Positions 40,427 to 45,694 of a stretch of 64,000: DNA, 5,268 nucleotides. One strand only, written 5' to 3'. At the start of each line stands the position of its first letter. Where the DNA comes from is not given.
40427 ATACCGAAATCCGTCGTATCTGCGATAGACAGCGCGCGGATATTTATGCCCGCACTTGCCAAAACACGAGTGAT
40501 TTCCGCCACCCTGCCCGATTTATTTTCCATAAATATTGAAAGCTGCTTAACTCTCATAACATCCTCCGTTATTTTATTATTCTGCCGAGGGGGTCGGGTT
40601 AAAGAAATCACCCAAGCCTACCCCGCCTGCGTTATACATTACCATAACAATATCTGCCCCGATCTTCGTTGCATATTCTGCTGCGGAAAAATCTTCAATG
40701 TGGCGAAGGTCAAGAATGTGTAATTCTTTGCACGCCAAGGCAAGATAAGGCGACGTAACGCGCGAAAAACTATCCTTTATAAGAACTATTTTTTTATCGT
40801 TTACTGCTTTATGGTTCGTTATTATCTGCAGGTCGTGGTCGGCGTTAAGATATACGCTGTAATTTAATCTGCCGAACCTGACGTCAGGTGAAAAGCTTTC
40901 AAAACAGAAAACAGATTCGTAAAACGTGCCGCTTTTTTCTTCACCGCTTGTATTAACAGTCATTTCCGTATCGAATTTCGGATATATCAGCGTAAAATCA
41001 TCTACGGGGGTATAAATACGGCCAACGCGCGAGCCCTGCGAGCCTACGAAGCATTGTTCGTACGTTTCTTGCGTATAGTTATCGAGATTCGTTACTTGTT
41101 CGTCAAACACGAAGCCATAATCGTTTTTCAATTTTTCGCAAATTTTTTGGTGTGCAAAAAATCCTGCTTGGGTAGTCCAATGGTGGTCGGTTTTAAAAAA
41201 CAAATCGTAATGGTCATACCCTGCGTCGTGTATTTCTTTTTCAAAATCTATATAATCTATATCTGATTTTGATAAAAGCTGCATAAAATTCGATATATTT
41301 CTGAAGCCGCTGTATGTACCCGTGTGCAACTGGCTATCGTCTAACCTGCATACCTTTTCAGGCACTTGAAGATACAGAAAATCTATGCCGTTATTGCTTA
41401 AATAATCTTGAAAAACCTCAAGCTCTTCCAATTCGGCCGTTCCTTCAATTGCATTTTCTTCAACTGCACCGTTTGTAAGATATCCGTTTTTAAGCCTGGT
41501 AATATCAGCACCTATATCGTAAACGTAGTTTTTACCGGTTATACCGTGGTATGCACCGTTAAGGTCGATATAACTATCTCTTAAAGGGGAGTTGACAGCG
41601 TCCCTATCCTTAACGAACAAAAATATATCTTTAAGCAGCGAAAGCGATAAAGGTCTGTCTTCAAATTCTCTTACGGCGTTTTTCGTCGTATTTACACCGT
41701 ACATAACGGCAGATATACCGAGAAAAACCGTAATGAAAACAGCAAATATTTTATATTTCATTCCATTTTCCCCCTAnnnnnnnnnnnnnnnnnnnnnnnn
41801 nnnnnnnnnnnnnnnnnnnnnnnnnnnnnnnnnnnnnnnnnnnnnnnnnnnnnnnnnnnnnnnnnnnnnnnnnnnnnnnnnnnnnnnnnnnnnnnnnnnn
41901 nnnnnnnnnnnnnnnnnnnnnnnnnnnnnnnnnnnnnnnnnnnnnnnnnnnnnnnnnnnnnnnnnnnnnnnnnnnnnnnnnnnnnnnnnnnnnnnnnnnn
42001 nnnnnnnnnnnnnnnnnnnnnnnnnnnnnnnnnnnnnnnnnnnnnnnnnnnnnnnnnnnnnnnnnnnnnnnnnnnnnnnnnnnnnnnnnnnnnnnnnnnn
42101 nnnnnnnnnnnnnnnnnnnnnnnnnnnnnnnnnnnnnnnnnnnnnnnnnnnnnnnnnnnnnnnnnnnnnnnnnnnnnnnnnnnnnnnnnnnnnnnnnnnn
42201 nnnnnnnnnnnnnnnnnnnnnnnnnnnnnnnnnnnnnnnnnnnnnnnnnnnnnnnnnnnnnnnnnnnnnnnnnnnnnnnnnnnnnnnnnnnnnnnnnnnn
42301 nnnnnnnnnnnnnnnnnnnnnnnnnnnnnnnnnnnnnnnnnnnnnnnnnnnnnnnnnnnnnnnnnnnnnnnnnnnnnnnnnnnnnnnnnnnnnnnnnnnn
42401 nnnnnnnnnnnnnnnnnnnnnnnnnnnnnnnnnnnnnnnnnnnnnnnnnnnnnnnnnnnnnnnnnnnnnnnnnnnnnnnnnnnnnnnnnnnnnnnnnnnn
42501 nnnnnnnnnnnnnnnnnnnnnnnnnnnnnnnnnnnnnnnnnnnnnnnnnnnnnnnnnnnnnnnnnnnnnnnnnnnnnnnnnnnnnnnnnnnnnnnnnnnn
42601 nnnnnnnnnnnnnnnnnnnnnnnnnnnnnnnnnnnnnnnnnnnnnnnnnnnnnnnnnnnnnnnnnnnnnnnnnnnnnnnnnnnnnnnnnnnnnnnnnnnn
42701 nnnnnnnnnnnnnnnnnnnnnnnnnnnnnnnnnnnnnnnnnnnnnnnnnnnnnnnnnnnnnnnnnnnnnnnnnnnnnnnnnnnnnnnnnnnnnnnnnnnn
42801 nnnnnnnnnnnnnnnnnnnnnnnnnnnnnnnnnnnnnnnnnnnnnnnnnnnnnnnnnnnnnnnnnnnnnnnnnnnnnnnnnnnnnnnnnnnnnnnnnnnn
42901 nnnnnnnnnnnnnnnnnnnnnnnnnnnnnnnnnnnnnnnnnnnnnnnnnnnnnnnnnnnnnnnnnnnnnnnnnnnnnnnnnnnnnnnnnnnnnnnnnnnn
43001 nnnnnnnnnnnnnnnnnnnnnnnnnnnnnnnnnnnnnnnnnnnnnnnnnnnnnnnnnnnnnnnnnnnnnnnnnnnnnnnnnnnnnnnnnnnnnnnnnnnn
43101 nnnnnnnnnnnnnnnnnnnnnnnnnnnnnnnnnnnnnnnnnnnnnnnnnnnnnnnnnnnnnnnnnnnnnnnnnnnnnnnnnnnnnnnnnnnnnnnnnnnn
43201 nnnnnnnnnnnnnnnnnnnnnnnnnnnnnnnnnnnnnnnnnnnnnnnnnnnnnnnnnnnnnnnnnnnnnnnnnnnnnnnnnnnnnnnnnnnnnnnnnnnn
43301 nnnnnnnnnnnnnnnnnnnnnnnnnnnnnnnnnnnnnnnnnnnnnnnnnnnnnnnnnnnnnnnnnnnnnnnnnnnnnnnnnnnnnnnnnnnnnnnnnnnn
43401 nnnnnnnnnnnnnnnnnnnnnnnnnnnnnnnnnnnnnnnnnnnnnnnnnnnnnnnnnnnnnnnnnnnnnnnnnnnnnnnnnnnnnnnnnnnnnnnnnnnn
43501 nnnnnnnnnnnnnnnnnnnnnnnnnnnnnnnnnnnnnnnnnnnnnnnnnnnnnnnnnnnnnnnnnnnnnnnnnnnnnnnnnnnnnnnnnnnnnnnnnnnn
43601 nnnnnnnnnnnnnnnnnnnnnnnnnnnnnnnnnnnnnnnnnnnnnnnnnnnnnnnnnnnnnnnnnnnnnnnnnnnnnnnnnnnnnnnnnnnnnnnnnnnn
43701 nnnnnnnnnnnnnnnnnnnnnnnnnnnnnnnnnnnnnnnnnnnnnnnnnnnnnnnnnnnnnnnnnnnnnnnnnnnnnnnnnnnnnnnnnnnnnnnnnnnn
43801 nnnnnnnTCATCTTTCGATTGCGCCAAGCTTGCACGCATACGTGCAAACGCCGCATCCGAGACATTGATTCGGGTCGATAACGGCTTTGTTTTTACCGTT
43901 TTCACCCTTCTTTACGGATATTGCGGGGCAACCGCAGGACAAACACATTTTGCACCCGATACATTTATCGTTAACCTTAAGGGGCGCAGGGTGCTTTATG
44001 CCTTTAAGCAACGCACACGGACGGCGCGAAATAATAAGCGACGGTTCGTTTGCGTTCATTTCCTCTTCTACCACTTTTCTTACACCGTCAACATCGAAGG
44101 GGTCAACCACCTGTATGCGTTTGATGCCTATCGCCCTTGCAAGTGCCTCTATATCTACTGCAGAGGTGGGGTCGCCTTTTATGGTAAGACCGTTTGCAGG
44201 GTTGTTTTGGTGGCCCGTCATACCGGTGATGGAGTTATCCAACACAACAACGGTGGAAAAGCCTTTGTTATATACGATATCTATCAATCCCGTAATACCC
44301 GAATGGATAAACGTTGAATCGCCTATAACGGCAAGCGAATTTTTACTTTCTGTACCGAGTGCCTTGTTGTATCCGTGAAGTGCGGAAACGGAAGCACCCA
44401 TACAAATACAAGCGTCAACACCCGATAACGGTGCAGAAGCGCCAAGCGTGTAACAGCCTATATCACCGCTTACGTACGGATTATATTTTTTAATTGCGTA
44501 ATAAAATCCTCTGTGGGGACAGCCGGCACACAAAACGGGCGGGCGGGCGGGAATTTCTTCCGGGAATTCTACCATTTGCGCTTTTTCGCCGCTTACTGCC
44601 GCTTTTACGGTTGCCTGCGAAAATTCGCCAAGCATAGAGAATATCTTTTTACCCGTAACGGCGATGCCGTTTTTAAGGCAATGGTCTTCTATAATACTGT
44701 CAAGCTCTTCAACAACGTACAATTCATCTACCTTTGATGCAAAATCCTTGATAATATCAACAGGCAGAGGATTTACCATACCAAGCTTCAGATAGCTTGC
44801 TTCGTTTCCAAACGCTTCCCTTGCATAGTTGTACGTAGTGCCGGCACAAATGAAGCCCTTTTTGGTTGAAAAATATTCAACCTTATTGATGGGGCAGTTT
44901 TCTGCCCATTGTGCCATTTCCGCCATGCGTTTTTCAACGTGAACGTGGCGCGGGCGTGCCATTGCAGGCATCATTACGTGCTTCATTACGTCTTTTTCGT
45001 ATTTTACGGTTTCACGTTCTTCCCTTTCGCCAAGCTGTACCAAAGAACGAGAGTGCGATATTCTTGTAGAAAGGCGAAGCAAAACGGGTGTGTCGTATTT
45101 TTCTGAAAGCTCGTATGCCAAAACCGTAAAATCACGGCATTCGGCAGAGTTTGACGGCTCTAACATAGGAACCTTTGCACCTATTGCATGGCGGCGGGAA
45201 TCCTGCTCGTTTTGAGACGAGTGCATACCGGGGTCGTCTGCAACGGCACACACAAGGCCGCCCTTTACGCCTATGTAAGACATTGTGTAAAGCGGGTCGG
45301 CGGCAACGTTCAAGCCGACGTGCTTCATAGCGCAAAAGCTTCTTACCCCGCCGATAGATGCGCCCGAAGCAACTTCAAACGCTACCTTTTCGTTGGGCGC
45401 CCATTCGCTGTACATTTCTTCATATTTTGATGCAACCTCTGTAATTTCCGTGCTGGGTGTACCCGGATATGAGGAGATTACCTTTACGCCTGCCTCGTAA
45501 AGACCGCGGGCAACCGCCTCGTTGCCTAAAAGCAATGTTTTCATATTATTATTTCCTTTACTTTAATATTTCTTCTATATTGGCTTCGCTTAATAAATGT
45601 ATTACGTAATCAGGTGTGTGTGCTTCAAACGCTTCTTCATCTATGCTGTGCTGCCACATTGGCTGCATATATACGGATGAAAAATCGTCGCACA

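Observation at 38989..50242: Aryl-pyruvate/aryl-CoA module (symporter-paaK-iorAB-ACT) interleaved gene-by-gene with an MBOAT and two AlgJ/AlgX-type DxHW acyltransferases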

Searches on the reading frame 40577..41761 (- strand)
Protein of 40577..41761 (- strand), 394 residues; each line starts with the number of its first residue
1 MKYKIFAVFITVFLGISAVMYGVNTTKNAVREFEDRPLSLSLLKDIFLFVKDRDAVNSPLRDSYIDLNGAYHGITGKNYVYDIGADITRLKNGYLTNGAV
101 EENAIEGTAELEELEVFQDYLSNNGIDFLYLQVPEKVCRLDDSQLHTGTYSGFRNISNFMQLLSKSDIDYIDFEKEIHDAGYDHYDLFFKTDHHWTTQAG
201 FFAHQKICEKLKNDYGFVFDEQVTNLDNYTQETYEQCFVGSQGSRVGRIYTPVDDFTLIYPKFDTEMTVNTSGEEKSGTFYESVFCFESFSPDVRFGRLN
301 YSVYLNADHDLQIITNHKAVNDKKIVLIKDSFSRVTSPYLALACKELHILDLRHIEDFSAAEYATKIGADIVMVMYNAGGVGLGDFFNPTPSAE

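Call 3: search_protein_families(library=pfam, proteins=[window:40577-41761:-], max_evalue=0.01)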
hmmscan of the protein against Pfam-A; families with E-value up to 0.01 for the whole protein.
window:40577-41761:- (394 aa): 2 families
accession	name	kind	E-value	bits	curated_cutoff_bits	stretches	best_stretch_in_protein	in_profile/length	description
PF16822.11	ALGX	-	2.9e-11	44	26.5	1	106-214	24-133/268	SGNH hydrolase-like domain, acetyltransferase AlgX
PF14286.12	DHHW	-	1.1e-05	25.3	25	1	184-341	233-376/385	DHHW protein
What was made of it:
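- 40577..41761 (-): Gene 8: an N-terminally anchored DHHW-family SGNH O-acyltransferase, a homologue of B. cereus PatB1. Motifs: DHHW at 192-195, DSF Ser at 330-332, DLRH at 351-354. Pfam ALGX and DHHW both hit (call 3).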

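Call 4: search_protein_families(library=ncbifam, proteins=[window:40577-41761:-], max_evalue=0.01)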
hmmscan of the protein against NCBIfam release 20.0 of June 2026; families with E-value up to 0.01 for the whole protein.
window:40577-41761:- (394 aa): 0 families

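Call 30: search_solved_structures(query=window:40577-41761:-, max_evalue=0.01, show_alignments=2)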
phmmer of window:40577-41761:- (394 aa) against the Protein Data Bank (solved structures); distinct sequences matched with E-value up to 0.01: 3.
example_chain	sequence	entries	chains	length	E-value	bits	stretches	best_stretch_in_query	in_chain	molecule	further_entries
5v8e_A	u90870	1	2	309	1.5e-17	67.4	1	114-387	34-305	Bacillus cereus PatB1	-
5v8d_A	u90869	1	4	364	1.9e-17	67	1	110-387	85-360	Bacillus cereus PatB1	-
4nzk_A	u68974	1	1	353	3.8e-07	33.1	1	186-381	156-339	Uncharacterized protein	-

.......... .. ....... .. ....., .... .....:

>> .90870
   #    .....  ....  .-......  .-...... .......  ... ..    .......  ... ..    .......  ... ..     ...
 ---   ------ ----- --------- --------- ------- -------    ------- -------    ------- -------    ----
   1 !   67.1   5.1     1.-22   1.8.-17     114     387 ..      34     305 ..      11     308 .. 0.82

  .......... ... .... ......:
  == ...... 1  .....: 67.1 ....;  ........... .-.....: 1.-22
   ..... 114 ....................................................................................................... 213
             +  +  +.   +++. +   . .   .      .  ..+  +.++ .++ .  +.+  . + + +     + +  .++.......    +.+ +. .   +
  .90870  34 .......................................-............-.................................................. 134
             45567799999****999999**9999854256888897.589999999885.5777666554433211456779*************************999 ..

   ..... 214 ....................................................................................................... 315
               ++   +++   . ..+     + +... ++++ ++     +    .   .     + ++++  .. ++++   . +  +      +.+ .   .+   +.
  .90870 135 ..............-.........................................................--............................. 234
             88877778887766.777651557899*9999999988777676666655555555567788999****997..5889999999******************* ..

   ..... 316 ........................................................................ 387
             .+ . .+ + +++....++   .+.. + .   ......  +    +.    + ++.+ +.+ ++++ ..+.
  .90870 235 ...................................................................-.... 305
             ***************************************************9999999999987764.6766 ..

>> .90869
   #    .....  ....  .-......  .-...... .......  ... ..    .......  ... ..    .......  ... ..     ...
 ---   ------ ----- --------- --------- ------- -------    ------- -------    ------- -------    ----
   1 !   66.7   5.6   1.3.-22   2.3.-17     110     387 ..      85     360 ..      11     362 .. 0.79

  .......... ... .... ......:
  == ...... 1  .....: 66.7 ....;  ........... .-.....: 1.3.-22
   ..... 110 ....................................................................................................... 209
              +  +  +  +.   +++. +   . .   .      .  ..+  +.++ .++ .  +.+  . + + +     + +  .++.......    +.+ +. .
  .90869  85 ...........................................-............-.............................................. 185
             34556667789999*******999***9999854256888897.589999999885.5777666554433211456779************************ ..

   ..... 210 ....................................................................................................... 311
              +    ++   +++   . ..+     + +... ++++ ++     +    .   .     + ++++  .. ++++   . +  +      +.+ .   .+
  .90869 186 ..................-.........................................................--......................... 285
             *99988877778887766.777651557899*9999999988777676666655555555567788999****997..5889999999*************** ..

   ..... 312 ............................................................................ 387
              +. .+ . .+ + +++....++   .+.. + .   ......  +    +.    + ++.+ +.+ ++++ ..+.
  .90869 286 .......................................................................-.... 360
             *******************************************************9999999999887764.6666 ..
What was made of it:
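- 40577..41761 (-): PDB 5v8e PatB1 matches at 1.5e-17 over residues 114-387, with all three motifs aligned (call 30).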

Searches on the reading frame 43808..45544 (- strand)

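Call 3: search_protein_families(library=pfam, proteins=[window:43808-45544:-], max_evalue=0.01)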
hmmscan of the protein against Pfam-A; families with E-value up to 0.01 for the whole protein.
window:43808-45544:- (578 aa): 9 families
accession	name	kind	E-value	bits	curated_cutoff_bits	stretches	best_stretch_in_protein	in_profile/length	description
PF02775.26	TPP_enzyme_C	-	3.5e-20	72.8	21.9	1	361-504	1-149/151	Thiamine pyrophosphate enzyme, C-terminal TPP binding domain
PF01855.24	POR_N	-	1.5e-16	61.3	27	1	14-205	2-201/231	Pyruvate flavodoxin/ferredoxin oxidoreductase, thiamine diP-bdg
PF00037.32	Fer4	-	9.7e-07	28.8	21.1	1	555-577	2-24/24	4Fe-4S binding domain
PF12838.12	Fer4_7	-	2.5e-06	28.3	27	1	527-575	1-52/52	4Fe-4S dicluster domain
PF12797.12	Fer4_2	-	1.5e-05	25.1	24.5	1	555-572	4-21/22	4Fe-4S binding domain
PF13237.11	Fer4_10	-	3.8e-05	24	25.5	1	523-571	4-52/53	4Fe-4S dicluster domain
PF14697.11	Fer4_21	-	4.7e-05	23.9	35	0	554-573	1-20/59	4Fe-4S dicluster domain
PF12837.12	Fer4_6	-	0.00038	20.7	25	1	554-575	2-23/24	4Fe-4S binding domain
PF13187.11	Fer4_9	-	0.0075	16.7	27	1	527-576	1-52/52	4Fe-4S dicluster domain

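Call 4: search_protein_families(library=ncbifam, proteins=[window:43808-45544:-], max_evalue=0.01)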
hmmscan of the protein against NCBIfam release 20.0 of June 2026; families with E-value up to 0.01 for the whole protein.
window:43808-45544:- (578 aa): 40 families (the best 25 are shown)
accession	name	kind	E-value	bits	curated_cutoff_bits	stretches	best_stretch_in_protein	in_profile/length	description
TIGR03336.1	IOR_alpha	equivalog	1.1e-213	710.8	650.9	1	1-576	1-595/595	indolepyruvate ferredoxin oxidoreductase subunit alpha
NF009589.0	PRK13030.1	subfamily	2.5e-27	95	816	2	61-289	112-359/1170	indolepyruvate ferredoxin oxidoreductase family protein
TIGR03710.1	OAFO_sf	subfamily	1.1e-20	73.8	482.75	3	3-72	194-266/561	2-oxoacid:acceptor oxidoreductase subunit alpha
NF006412.0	PRK08659.1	equivalog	6.1e-18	65.2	411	2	3-76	6-82/378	2-oxoacid:acceptor oxidoreductase subunit alpha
NF009588.0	PRK13029.1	subfamily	1e-14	53.4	952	2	93-292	146-361/1196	indolepyruvate ferredoxin oxidoreductase family protein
NF005507.0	PRK07119.1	subfamily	7.1e-14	51.4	399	1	2-179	4-190/352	3-methyl-2-oxobutanoate dehydrogenase subunit VorB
NF007206.0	PRK09627.1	equivalog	4e-10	39.2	579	1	7-183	8-193/375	2-oxoglutarate synthase subunit alpha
NF040682.1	PorA_Arch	equivalog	1e-09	37.8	550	1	4-175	5-184/387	pyruvate synthase subunit PorA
NF006233.0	PRK08367.1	equivalog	3.1e-08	32.9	625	1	1-102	3-107/394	pyruvate ferredoxin oxidoreductase subunit alpha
NF045874.1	Vhu_polyferre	exception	2.5e-07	29.8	600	1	520-576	122-174/381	F420-non-reducing hydrogenase associated-polyferredoxin VhuB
TIGR02179.1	PorD_KorD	subfamily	4.6e-07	29.9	60.05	1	520-577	19-73/78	2-oxoacid:acceptor oxidoreductase, delta subunit, pyruvate/2-ketoisovalerate family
NF040684.1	PorD_Arch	equivalog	1.5e-06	28.2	120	1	521-577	27-80/85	pyruvate synthase subunit PorD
NF058577.1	FdxA_fam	equivalog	7.5e-06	26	65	1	523-575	4-52/52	4Fe-4S ferredoxin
TIGR03846.1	sulfopy_beta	equivalog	8e-06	25.9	221.5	1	391-503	51-151/182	sulfopyruvate decarboxylase subunit beta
NF004813.0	PRK06163.1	equivalog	8.2e-06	25.6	240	1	395-526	70-190/202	hypothetical protein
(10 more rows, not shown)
